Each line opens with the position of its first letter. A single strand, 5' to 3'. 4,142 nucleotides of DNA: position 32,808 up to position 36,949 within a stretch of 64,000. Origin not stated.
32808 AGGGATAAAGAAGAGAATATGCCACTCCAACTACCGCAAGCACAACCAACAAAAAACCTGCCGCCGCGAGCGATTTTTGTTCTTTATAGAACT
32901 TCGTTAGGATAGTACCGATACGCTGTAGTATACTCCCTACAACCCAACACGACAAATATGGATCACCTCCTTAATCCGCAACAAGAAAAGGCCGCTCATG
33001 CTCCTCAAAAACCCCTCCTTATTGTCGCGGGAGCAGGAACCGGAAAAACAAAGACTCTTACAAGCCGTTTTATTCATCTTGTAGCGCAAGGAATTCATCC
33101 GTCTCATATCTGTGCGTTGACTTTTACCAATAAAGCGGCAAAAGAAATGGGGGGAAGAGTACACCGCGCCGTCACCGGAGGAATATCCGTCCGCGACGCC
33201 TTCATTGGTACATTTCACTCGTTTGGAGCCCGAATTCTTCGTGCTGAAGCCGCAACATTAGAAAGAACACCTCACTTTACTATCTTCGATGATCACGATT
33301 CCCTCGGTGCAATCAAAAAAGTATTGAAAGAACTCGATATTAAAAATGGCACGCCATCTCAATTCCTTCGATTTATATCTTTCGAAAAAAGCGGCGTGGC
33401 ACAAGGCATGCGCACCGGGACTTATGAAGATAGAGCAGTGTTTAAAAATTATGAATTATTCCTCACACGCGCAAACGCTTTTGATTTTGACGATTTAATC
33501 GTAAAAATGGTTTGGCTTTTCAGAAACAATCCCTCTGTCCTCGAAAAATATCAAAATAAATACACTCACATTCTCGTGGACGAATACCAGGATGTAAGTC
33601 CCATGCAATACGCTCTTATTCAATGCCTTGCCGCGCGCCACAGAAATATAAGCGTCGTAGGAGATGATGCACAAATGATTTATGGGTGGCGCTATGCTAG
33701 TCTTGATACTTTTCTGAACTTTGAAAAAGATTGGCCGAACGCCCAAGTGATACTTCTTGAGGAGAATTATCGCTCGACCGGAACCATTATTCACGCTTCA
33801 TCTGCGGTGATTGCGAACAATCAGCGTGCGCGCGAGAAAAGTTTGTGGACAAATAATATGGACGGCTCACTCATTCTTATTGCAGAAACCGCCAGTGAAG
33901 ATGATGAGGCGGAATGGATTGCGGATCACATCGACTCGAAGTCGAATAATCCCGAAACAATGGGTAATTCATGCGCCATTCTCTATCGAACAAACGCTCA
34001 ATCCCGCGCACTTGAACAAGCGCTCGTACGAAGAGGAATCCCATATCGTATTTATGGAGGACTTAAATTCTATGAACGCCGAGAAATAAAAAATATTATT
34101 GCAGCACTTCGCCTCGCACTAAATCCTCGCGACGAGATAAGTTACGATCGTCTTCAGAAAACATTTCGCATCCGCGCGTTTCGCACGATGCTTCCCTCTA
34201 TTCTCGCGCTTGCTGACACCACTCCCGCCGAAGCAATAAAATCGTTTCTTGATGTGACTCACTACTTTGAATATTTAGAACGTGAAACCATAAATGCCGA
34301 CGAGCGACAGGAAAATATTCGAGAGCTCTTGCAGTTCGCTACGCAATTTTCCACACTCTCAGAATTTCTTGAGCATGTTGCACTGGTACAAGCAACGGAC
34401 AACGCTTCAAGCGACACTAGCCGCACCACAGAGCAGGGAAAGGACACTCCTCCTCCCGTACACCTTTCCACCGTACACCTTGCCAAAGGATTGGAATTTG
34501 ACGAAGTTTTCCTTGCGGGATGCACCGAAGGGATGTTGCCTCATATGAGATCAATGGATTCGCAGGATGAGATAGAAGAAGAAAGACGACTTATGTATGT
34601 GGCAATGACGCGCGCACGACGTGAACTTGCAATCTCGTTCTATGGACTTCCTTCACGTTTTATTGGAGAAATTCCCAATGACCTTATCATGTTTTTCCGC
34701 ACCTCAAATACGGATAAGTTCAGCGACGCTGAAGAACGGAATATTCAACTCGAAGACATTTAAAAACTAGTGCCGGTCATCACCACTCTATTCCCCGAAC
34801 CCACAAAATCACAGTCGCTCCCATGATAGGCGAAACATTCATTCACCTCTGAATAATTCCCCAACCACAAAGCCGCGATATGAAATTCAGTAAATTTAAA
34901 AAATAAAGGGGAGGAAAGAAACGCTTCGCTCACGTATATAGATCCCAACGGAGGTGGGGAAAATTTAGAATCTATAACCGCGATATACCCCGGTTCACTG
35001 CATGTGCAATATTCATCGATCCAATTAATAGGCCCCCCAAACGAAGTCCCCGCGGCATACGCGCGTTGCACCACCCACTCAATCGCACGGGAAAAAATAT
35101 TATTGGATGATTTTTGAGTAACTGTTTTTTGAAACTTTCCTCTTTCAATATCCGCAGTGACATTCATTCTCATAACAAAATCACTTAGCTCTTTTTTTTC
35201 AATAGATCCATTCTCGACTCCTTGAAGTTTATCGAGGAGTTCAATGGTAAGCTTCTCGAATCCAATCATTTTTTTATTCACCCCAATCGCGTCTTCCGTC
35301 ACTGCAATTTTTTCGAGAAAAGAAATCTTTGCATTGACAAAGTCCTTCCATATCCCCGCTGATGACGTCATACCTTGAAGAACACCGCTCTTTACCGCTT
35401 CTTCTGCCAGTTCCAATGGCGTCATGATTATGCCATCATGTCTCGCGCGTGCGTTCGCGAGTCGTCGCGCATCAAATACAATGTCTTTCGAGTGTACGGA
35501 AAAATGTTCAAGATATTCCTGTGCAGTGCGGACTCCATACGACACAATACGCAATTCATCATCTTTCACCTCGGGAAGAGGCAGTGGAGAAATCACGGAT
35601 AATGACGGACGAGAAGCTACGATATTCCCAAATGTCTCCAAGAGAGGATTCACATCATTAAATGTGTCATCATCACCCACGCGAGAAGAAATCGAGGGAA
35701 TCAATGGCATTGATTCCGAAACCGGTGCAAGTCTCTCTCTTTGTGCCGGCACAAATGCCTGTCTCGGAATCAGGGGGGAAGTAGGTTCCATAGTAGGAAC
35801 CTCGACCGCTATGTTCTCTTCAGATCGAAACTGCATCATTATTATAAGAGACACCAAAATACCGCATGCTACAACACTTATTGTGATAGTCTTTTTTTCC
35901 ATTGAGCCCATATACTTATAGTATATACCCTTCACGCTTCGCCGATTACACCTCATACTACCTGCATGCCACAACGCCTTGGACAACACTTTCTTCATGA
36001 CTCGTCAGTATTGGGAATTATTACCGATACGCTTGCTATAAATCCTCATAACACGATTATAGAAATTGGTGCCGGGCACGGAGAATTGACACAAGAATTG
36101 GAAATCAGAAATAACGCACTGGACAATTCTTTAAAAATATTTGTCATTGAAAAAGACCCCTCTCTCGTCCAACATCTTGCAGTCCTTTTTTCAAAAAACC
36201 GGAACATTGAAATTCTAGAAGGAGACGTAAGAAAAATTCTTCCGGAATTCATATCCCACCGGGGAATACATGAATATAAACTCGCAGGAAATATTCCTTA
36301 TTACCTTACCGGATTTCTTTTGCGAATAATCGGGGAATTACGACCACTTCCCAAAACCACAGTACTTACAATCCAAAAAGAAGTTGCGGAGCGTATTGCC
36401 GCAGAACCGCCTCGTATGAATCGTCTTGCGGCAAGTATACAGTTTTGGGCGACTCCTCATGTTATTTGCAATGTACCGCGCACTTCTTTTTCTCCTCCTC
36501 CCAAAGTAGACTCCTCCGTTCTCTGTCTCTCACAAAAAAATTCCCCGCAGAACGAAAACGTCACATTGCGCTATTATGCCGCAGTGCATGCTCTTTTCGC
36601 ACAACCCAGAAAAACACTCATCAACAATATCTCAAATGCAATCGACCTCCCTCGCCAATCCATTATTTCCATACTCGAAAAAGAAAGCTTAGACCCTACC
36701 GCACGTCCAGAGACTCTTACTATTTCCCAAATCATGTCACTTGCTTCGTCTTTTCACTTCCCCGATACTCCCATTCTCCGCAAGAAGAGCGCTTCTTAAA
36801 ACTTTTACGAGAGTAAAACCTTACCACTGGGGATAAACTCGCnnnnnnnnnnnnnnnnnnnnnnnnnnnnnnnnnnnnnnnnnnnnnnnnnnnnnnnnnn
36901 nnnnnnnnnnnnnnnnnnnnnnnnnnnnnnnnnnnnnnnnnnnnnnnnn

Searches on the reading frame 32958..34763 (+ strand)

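Call 10: search_protein_families(library=pfam, proteins=[window:32958-34763:+], max_evalue=0.01)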
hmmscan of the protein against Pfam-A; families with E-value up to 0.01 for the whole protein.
window:32958-34763:+ (601 aa): 7 families
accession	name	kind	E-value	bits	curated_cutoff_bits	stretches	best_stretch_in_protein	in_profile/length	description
PF00580.27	UvrD-helicase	-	1.1e-75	255.2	23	1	5-259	1-270/271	UvrD/REP helicase N-terminal domain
PF13361.12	UvrD_C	-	4.1e-66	224.2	25.6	2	265-415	1-150/350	UvrD-like helicase C-terminal domain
PF13245.12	AAA_19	-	2.3e-23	83.3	25.1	1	9-243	1-132/134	AAA domain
PF13538.12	UvrD_C_2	-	4.1e-11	43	27.4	1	501-559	2-51/52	UvrD-like helicase C-terminal domain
PF13604.12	AAA_30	-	2.6e-06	27.7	27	1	5-67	2-65/191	AAA domain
PF01443.25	Viral_helicase1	-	1.3e-05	25.5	21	1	473-559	161-226/228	Viral superfamily 1 RNA helicase core domain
PF13087.12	AAA_12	-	0.0016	18.5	27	0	459-559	117-190/195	AAA domain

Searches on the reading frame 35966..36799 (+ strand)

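Call 13: search_protein_families(library=pfam, proteins=[window:35966-36799:+], max_evalue=0.00001)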
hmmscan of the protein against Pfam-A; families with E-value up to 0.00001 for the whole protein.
window:35966-36799:+ (277 aa): 1 family
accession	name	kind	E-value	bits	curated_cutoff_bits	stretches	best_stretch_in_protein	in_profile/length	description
PF00398.26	RrnaAD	-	1e-41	143.2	24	1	4-259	7-257/263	Ribosomal RNA adenine dimethylase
